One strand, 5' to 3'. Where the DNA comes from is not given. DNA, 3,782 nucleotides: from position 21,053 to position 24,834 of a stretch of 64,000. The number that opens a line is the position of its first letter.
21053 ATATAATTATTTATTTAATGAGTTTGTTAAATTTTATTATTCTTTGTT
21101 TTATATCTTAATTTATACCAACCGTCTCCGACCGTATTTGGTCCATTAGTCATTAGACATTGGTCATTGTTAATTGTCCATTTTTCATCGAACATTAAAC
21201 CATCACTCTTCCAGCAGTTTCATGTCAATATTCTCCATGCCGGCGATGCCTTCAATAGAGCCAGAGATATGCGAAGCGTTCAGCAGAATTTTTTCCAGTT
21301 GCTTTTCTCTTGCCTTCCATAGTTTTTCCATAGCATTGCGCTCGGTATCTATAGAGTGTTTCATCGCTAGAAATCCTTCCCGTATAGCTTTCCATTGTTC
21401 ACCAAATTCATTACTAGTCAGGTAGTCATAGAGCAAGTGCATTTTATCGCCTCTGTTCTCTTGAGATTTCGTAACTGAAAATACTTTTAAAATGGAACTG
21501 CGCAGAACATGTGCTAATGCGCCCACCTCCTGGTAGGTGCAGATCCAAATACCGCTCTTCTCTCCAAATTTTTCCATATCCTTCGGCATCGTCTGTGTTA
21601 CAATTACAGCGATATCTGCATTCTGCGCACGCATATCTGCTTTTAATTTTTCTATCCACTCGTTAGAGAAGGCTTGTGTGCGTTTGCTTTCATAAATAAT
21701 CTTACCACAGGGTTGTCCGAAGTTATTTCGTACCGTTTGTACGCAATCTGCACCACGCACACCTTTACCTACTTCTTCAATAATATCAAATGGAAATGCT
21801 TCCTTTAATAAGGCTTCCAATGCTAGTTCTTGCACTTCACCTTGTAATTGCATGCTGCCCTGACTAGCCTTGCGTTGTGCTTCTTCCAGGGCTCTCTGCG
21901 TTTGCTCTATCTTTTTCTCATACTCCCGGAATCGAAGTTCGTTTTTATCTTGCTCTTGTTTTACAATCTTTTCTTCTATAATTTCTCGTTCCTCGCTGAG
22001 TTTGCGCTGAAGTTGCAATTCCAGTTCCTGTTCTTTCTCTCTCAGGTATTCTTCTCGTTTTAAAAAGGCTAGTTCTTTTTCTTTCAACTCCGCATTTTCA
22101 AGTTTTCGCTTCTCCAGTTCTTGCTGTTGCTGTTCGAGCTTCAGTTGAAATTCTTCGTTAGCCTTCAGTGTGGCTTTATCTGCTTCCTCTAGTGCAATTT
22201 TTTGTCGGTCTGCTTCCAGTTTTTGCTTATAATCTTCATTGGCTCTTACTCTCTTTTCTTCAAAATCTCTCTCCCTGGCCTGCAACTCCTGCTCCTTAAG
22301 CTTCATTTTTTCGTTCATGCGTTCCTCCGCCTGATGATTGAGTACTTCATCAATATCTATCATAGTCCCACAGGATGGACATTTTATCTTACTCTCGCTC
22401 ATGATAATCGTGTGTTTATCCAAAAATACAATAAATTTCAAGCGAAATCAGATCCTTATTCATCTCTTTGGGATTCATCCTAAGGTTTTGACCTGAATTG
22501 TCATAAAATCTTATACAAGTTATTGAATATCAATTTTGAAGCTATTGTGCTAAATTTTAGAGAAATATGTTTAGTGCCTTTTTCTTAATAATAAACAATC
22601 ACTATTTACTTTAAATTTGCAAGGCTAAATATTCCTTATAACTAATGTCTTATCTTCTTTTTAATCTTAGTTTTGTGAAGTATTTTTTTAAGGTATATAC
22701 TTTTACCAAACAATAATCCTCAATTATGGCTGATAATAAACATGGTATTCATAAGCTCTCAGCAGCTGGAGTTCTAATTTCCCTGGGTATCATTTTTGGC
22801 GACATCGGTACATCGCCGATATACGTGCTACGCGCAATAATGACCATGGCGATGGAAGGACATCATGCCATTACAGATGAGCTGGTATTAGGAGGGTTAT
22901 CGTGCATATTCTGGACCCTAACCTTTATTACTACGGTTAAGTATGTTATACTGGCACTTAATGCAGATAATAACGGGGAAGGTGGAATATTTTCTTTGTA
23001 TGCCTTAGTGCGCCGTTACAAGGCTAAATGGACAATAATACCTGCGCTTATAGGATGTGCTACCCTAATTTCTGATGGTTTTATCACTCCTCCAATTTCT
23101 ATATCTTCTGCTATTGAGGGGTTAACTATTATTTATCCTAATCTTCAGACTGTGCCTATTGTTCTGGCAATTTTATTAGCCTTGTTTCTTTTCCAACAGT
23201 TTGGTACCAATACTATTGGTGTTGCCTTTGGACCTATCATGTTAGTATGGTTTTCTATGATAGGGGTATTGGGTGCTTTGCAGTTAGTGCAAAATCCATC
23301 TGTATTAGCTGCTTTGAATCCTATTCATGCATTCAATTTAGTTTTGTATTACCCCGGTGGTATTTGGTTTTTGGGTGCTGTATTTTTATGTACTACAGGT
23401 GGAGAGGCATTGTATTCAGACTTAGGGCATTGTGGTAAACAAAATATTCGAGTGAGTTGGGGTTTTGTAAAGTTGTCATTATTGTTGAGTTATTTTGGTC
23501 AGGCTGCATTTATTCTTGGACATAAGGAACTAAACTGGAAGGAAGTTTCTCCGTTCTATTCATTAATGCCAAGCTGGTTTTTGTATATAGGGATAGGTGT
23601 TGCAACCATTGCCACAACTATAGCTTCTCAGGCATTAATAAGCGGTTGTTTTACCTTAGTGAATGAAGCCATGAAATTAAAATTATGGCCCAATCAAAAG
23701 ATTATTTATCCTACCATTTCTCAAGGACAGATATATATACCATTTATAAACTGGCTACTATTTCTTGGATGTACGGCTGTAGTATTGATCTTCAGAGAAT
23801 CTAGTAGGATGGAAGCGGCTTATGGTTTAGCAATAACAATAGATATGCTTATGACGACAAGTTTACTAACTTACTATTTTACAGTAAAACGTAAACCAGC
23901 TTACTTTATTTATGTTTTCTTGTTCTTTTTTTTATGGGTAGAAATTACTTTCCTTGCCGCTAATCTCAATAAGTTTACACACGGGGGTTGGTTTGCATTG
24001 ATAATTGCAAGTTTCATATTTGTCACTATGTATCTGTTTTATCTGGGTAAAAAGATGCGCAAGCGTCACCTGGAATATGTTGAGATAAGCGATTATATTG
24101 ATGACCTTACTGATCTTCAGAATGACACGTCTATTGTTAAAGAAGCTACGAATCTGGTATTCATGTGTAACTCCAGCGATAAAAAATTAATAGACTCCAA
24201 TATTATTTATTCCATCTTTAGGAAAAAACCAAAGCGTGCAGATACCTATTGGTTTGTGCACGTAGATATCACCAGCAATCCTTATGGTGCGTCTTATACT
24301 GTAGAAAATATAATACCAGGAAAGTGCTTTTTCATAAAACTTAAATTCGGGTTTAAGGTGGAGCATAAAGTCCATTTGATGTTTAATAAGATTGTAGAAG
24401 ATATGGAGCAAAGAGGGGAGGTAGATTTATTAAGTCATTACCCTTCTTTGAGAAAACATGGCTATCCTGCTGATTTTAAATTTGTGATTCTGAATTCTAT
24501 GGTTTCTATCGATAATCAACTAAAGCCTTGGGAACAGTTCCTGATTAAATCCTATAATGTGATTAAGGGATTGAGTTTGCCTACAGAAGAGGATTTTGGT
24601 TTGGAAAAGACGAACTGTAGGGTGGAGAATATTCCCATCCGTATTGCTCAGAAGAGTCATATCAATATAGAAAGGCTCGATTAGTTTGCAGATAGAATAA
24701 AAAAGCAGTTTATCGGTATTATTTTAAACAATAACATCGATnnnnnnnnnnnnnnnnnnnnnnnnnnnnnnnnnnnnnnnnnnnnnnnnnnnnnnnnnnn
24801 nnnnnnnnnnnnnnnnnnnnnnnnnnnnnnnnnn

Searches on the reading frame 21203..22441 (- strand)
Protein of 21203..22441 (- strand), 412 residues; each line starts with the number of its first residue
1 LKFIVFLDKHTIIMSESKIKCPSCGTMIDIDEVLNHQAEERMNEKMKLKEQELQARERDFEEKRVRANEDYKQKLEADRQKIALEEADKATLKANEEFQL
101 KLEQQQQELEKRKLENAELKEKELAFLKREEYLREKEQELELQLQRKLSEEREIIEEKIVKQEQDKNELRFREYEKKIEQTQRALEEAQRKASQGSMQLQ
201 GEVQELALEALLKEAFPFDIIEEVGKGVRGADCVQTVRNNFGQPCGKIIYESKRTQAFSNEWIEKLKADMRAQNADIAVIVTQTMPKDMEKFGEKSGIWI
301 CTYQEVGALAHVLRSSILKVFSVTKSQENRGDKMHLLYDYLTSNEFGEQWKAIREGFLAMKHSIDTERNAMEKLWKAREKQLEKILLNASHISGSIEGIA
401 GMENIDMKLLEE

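Call 73: search_protein_families(library=pfam, proteins=[window:21203-22441:-], max_evalue=0.00001)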
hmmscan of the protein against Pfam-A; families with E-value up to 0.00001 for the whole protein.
window:21203-22441:- (412 aa): 1 family
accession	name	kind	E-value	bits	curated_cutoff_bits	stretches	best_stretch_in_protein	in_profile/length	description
PF09903.14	DUF2130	-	7.1e-70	235.6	26.7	1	168-395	2-243/255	Uncharacterized protein conserved in bacteria (DUF2130)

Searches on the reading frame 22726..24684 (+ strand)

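Call 74: search_protein_families(library=pfam, proteins=[window:22726-24684:+], max_evalue=0.00001)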
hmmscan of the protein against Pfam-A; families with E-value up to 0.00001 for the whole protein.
window:22726-24684:+ (652 aa): 2 families
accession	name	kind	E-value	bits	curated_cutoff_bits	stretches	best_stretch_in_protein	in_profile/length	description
PF02705.21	K_trans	-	1.4e-153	512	24.8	1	16-456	2-450/454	K+ potassium transporter integral membrane domain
PF22776.1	K_trans_C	-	5.5e-13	49.4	24.8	1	476-628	3-139/151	K+ potassium transporter C-terminal domain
